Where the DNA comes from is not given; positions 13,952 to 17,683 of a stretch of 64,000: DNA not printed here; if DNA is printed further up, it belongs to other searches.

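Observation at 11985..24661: Atypical 12.7-kb ABC-centred operon: one giant SBP, two permease pairs, two large accessory exoproteins, no ATPase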

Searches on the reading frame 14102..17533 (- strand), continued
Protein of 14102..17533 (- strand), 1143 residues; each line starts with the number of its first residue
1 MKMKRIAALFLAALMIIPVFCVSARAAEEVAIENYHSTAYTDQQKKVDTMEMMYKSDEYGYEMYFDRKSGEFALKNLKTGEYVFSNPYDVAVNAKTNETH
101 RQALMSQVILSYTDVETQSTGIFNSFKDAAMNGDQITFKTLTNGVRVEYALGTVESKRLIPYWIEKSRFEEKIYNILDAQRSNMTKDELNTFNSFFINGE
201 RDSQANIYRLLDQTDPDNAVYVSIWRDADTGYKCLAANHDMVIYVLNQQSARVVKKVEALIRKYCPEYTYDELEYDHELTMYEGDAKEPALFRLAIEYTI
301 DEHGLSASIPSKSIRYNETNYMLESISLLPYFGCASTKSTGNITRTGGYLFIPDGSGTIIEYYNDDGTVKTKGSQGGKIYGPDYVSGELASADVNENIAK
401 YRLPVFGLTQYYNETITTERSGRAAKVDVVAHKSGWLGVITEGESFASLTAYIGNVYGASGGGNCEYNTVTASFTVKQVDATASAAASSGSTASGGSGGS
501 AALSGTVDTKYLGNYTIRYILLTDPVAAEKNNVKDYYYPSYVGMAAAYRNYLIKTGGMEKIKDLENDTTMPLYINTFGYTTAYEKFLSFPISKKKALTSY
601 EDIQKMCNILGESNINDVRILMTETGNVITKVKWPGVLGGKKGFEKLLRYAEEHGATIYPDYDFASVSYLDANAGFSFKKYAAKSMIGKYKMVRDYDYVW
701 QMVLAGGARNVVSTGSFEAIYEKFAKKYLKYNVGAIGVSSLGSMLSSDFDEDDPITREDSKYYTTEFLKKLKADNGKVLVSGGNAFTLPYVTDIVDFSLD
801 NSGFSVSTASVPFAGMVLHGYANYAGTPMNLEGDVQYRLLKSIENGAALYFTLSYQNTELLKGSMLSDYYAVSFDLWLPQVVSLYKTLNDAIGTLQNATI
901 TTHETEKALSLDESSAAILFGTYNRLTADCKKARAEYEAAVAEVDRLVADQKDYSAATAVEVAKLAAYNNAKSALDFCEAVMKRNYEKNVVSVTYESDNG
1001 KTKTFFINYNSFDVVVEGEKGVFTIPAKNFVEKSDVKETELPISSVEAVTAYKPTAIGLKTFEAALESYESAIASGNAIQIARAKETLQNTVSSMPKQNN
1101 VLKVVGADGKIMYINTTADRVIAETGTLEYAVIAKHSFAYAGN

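Call 19: find_related_loci(query=A1, collection=genome_contigs, flank=10000)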
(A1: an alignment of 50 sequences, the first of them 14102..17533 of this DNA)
Query A1 (1143 aa) in genome_contigs; peptide patterns used: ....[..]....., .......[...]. (x = any residue, [..] = any of these).
599 stretches matched a pattern (row limit reached: there are more); 534 encode a relative of the query (tblastn E <= 1e-3); the best 80 are kept; 80 distinct loci.
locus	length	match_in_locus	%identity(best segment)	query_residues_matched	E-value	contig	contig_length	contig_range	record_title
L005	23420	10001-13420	88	1-1143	0e+0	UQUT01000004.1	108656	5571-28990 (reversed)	uncultured Eubacterium sp. isolate UMGS660 genome assembly, contig: NODE_81_length_108656_cov_21.102255, whole genome sh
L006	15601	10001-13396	75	1-1140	0e+0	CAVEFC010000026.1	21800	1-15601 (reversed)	uncultured Eubacteriales bacterium isolate H07607-L1_cleanbin_000004 genome assembly, contig: Spades_H07607-L1_contig_79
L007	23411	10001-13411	75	1-1143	0e+0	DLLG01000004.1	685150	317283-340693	MAG TPA_asm: Clostridiales bacterium UBA7568 UBA7568_contig_11, whole genome shotgun sequence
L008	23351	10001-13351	55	1-1139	0e+0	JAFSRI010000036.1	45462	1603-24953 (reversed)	MAG: Clostridia bacterium isolate RGIG3403 Goat_Reticulum.Co__c1168108, whole genome shotgun sequence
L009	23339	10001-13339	50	2-1138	0e+0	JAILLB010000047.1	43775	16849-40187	MAG: Clostridiales bacterium isolate RUI217 k141_15611778_flag=0_multi=44.9899_len=43775, whole genome shotgun sequence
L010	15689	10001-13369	48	2-1138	0e+0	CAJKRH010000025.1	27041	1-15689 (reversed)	MAG TPA_asm: uncultured Ruminococcus sp. isolate ERR1190865-bin.22 genome assembly, contig: NODE_1393_length_27041_cov_5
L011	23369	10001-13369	47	2-1138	0e+0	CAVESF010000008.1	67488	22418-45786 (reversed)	Acutalibacteraceae bacterium isolate H07676-L1_cleanbin_000003 genome assembly, contig: Spades_H07676-L1_contig_253, who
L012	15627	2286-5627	48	2-1138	0e+0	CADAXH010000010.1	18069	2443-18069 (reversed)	MAG: uncultured Ruminococcus sp. isolate RUG13708 genome assembly, contig: RUG13708_asm_10, whole genome shotgun sequenc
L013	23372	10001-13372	47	2-1138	0e+0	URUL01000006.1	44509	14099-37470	uncultured Ruminococcus sp. isolate UMGS1362 genome assembly, contig: NODE_236_length_44509_cov_5.313873, whole genome s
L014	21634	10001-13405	46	3-1139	0e+0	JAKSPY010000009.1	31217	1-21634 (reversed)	MAG: Clostridia bacterium isolate Horse_feces215 MAG215_9, whole genome shotgun sequence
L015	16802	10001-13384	46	1-1138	0e+0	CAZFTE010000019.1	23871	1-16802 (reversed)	MAG TPA_asm: uncultured Lachnospiraceae bacterium isolate SRP225648_co1_963 genome assembly, contig: NODE_4814_length_23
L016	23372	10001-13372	45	1-1136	0e+0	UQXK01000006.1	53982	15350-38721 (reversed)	uncultured Clostridiales bacterium isolate UMGS731 genome assembly, contig: NODE_297_length_53982_cov_6.397982, whole ge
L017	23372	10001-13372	45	1-1136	0e+0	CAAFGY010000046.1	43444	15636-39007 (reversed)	MAG TPA_asm: Clostridia bacterium, isolate HGM12677, WGS project CAAFGY010000000 data, contig: SRS144537_92_k99_152246,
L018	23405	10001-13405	45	1-1138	0e+0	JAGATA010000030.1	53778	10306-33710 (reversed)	MAG: Clostridia bacterium isolate RGIG8747 Water_deer_Colon-4__c214124, whole genome shotgun sequence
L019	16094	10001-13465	45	1-1138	0e+0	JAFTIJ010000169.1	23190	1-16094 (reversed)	MAG: Clostridia bacterium isolate RGIG3846 Roe_deer_Cecum-1__c689922, whole genome shotgun sequence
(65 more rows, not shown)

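Call 32: predict_structure(alignment_id=A1)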
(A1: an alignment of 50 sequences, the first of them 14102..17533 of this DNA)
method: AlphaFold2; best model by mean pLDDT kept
length: 1143 residues; sequences in the alignment: 50
mean_pLDDT: 84.3   pTM: 0.81
mean pLDDT of the five models: 84.3, 83.9, 82.3, 81.4, 80.3
residues with pLDDT >= 90: 518; 70-90: 482; 50-70: 85; < 50: 58
segments of 3 or more residues with pLDDT < 50: 1-5, 16-28, 387-397, 481-505
pLDDT, mean of each block of 10 residues (from residue 1): 49 48 35 82 92 93 93 94 94 86 93 86 92 88 95 74 91 91 87 75 72 87 82 87 83 80 87 87 74 94 92 85 90 93 92 83 86 83 54 47 91 90 81 95 89 87 85 76 34 29 49 88 93 91 95 89 67 94 81 91 96 93 83 88 95 93 83 75 79 67 67 89 90 92 80 81 93 94 89 90 71 92 91 88 95 92 77 92 95 90 93 88 91 93 89 88 90 87 88 91 94 91 94 89 81 90 92 90 91 88 84 88 86 88 61
secondary structure, 60 per line:
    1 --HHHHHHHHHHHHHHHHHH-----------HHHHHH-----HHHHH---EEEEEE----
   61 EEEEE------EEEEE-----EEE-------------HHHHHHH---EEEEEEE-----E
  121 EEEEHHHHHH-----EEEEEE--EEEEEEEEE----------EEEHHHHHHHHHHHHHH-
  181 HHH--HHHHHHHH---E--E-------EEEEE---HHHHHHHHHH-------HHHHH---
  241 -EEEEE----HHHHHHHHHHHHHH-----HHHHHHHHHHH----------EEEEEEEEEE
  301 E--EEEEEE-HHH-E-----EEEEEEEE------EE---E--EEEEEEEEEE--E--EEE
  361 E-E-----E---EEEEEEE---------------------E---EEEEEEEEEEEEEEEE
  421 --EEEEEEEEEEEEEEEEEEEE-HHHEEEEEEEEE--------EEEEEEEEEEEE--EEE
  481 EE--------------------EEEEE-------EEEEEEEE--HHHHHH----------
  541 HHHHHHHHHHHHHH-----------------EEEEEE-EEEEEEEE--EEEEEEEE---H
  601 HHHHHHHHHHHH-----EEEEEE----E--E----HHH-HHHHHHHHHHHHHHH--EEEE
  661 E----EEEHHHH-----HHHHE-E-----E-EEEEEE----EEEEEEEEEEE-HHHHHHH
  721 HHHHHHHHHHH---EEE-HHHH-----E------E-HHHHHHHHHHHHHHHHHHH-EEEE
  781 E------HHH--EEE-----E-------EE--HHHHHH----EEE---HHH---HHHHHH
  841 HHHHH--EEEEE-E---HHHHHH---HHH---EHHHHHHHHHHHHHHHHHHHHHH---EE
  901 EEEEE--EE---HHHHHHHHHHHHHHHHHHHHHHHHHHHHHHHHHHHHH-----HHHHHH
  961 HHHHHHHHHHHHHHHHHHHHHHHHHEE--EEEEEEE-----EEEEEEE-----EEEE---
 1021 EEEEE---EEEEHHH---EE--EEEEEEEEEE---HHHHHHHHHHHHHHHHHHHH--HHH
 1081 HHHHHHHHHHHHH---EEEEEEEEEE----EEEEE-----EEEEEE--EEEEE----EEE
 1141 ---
elements in order (helices of 4 or more, strands of 3 or more residues): H3-20 H32-37 H43-47 E51-56 E61-65 E72-76 E82-84 H98-104 E108-114 E120-124 H125-130 E136-141 E144-152 E163-165 H166-179 H186-193 E208-212 H216-225 H233-237 E242-246 H251-264 H270-280 E291-301 E304-309 E321-328 E343-352 E358-361 E373-379 E405-420 E423-442 E447-455 E464-475 E478-482 E503-507 E515-522 H525-530 H541-554 E572-577 E579-586 E589-596 H600-612 E618-623 H640-654 E657-661 E666-668 H669-672 H678-681 E692-697 E702-712 H714-731 E735-737 H739-742 H757-775 E777-781 E793-795 H813-818 E823-825 H835-845 E848-852 H858-863 H874-895 E899-905 H913-949 H955-985 E990-996 E1002-1008 E1014-1017 E1021-1025 E1029-1032 E1043-1052 H1056-1075 H1078-1093 E1097-1106 E1111-1115 E1121-1126 E1129-1133 E1138-1140
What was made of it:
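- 14102..17533 (-): Secreted DUF5696 protein (1143 aa) with GH129/GH101-like architecture: N-terminal beta domains, (beta/alpha)8 barrel at about residues 541-905, C-terminal helical hairpin and beta domains. The AlphaFold model has pLDDT 84 and pTM 0.81 (call 32).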

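Call 35: fold_search(model_id=the predicted structure, library=pdb)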
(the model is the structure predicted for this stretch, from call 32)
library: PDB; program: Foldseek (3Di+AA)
matches with E <= 10: 498; with E <= 0.001: 117
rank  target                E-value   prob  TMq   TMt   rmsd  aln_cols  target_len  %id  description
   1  5opq_A                3.7e-23  1.00  0.42  0.69   8.0      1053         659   11  A 3,6-anhydro-D-galactosidase produced by Zobellia galactanivorans. This is an exo-lytic enzyme that hydrolyzes termin (released 2017-11-29)
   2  8rzk_A                1.2e-22  1.00  0.42  0.68   9.0      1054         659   11  The Michaelis complex of ZgGH129 D486N from Zobellia galactanivorans with neo-b/k-oligo-carrageenan tetrasaccharide (b (released 2024-07-31)
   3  5opq_D                2.9e-22  1.00  0.43  0.72   8.1      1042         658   11  A 3,6-anhydro-D-galactosidase produced by Zobellia galactanivorans. This is an exo-lytic enzyme that hydrolyzes termin (released 2017-11-29)
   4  5wzp_A                3.7e-16  1.00  0.38  0.67   8.3       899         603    9  Alpha-N-acetylgalactosaminidase NagBb from Bifidobacterium bifidum - ligand free (released 2017-06-07)
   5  5wzn_A                1.2e-15  1.00  0.39  0.67   8.1       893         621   10  Alpha-N-acetylgalactosaminidase NagBb from Bifidobacterium bifidum - GalNAc complex (released 2017-06-07)
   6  5wzr_A                2.8e-15  1.00  0.39  0.66   7.3       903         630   10  Alpha-N-acetylgalactosaminidase NagBb from Bifidobacterium bifidum - Gal-NHAc-DNJ complex (released 2017-06-07)
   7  5wzq_A                3.1e-15  1.00  0.38  0.68   7.5       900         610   10  Alpha-N-acetylgalactosaminidase NagBb from Bifidobacterium bifidum - quadruple mutant (released 2017-06-07)
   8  5wzp_B                7.7e-15  1.00  0.38  0.67   8.0       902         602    9  Alpha-N-acetylgalactosaminidase NagBb from Bifidobacterium bifidum - ligand free (released 2017-06-07)
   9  5wzn_B                8.9e-15  1.00  0.39  0.68   7.1       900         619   10  Alpha-N-acetylgalactosaminidase NagBb from Bifidobacterium bifidum - GalNAc complex (released 2017-06-07)
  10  5wzr_B                9.3e-15  1.00  0.39  0.67   7.6       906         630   10  Alpha-N-acetylgalactosaminidase NagBb from Bifidobacterium bifidum - Gal-NHAc-DNJ complex (released 2017-06-07)
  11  5wzq_B                1.4e-14  1.00  0.39  0.68   7.2       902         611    9  Alpha-N-acetylgalactosaminidase NagBb from Bifidobacterium bifidum - quadruple mutant (released 2017-06-07)
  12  5a58_A                6.2e-10  1.00  0.34  0.34  18.6      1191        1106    9  The structure of GH101 D764N mutant from Streptococcus pneumoniae TIGR4 in complex with serinyl T-antigen (released 2015-09-02)
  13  6sh9_B                6.8e-10  1.00  0.31  0.27  17.3      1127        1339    8  EngBF DARPin Fusion 4b D12 (released 2019-11-06)
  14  7voh_A                2.1e-07  1.00  0.21  0.41  23.1       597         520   10  The a-glucosidase QsGH13 from Qipengyuania seohaensis (released 2022-03-02)
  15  7jjn_A                1.2e-06  1.00  0.25  0.50   8.4       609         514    9  Eubacterium rectale Amy13B (EUR_01860) (released 2021-06-23)
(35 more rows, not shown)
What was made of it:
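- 14102..17533 (-): Foldseek matches 5opq GH129 (E 4e-23, target TM-score 0.69), 5wzp GH129 and 5a58 GH101 (call 35).
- On GH129 / GH101 glycoside hydrolases: Foldseek matches 5opq (E 4e-23, target TM-score 0.69), 5wzp (E 4e-16) and 5a58 (E 6e-10), using a model of pLDDT 84 (calls 32, 35).
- The DUF5696 model matches GH129 and GH101, then GH13, GH31 and GH66 (call 35).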

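Call 36: search_solved_structures(query=A1, max_evalue=10, show_alignments=4)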
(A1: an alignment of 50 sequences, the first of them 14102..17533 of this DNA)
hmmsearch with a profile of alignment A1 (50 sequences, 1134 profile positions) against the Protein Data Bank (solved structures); distinct sequences matched with E-value up to 10: 4.
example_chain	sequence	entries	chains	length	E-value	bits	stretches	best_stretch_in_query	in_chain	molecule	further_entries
3pil_A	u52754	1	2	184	0.22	12.9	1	587-643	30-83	Peptide methionine sulfoxide reductase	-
3pim_A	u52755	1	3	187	0.23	12.9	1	587-643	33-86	Peptide methionine sulfoxide reductase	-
3pin_B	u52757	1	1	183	0.45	11.9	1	586-643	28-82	Peptide methionine sulfoxide reductase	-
9e5c_4u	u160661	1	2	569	9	7.6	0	901-1006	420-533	TbRSP63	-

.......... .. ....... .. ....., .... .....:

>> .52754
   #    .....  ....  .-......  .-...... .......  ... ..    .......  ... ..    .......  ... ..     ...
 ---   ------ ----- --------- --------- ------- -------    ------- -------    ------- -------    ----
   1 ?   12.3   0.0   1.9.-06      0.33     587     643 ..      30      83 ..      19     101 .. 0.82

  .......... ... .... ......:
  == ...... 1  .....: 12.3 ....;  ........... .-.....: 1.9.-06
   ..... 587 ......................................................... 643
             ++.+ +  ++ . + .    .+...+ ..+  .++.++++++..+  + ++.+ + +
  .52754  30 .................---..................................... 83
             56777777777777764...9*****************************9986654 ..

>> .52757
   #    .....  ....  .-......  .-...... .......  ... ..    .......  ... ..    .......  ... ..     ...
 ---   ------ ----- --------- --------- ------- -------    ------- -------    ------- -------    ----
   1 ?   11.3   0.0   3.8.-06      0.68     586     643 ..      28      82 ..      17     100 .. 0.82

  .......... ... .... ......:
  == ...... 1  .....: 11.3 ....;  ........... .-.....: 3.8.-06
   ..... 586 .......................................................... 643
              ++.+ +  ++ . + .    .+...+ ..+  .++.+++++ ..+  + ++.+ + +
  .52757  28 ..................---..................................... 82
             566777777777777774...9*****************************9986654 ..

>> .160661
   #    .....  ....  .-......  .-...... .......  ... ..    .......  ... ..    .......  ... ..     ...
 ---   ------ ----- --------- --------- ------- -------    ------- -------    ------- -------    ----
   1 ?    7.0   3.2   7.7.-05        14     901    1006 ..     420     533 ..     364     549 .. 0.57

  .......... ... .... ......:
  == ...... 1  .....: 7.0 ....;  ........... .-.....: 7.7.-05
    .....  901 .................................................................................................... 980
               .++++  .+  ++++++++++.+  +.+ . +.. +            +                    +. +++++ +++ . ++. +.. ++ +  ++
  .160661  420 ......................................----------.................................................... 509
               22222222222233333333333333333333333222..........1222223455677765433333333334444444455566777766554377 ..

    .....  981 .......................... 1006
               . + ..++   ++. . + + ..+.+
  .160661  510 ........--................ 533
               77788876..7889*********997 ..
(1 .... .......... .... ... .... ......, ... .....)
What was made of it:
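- On GH129 / GH101 glycoside hydrolases: The DUF5696 profile finds nothing among PDB sequences (call 36).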

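Call 45: search_protein_representatives(alignment_id=A1)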
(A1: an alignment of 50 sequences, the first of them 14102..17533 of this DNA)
Query: 50 sequences, 1134 profile positions. Proteins with E-value up to 0.001 (for the whole library): 5062; up to 1e-10: 4263; up to 1e-30: 2923. The best 150 are listed.
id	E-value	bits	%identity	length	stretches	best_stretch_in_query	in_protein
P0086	0.0e+00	1664.5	-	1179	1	1-1132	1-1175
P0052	0.0e+00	1496.9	-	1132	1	1-1133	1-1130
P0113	0.0e+00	1440.7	-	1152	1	1-1133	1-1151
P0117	0.0e+00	1433.3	-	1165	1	3-1132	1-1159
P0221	0.0e+00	1169.4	-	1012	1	1-1024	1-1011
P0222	0.0e+00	1060.6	-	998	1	1-1024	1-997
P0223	0.0e+00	1060.3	-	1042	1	4-1023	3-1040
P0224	0.0e+00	1037.0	-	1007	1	1-1024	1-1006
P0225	0.0e+00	1036.2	-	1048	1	1-1024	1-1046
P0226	0.0e+00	1033.9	-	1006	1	1-1025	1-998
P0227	0.0e+00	1023.9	-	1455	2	2-978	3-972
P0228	0.0e+00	1018.9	-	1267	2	2-968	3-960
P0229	4.3e-299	1012.2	-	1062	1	3-1024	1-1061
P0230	5.9e-299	1011.7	-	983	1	3-1023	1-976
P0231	1.1e-297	1007.5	-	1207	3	515-1008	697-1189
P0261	6.2e-283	958.6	-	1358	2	401-1025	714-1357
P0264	4.8e-282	955.7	-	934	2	3-907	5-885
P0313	2.2e-265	900.5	-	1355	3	422-1022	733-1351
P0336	2.2e-259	880.6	-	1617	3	404-993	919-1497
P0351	6.3e-253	859.3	-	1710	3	406-975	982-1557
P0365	5.5e-240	816.4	-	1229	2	1-899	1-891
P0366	3.3e-239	813.8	-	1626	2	422-1021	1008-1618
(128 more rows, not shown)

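Call 59: search_protein_families(library=pfam, proteins=[P0118, P0264, P0365], max_evalue=10)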
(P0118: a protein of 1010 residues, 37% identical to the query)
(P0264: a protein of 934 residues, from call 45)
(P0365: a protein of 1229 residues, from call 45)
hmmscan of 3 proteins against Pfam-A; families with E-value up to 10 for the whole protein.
P0118 (1010 aa): 2 families
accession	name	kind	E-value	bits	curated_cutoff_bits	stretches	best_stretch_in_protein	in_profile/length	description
PF18952.6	DUF5696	-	1.2e-148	496.8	25.6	2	260-878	4-576/612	Family of unknown function (DUF5696)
PF02666.20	PS_Dcarbxylase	-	0.052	13.6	22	1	63-154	66-146/198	Phosphatidylserine decarboxylase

P0264 (934 aa): 1 family
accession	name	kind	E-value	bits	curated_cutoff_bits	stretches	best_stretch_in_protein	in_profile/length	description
PF18952.6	DUF5696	-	5.5e-142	474.8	25.6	1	260-930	6-612/612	Family of unknown function (DUF5696)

P0365 (1229 aa): 3 families
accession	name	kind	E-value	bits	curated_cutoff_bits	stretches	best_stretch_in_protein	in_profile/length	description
PF18952.6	DUF5696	-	1.6e-140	470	25.6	1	304-890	12-577/612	Family of unknown function (DUF5696)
PF18185.7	STALD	-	0.077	12.9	24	1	170-229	135-194/211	Sir2- and TIR-associating SLOG family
PF11517.13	Nab2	-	0.12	13.1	25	1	1055-1100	18-63/101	Nuclear abundant poly(A) RNA-bind protein 2 (Nab2)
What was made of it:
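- On GH129 / GH101 glycoside hydrolases: Only PF18952 is found, even at E up to 10, in nine family members (call 59).
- There is no sequence link to any GH family (calls 36, 59).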
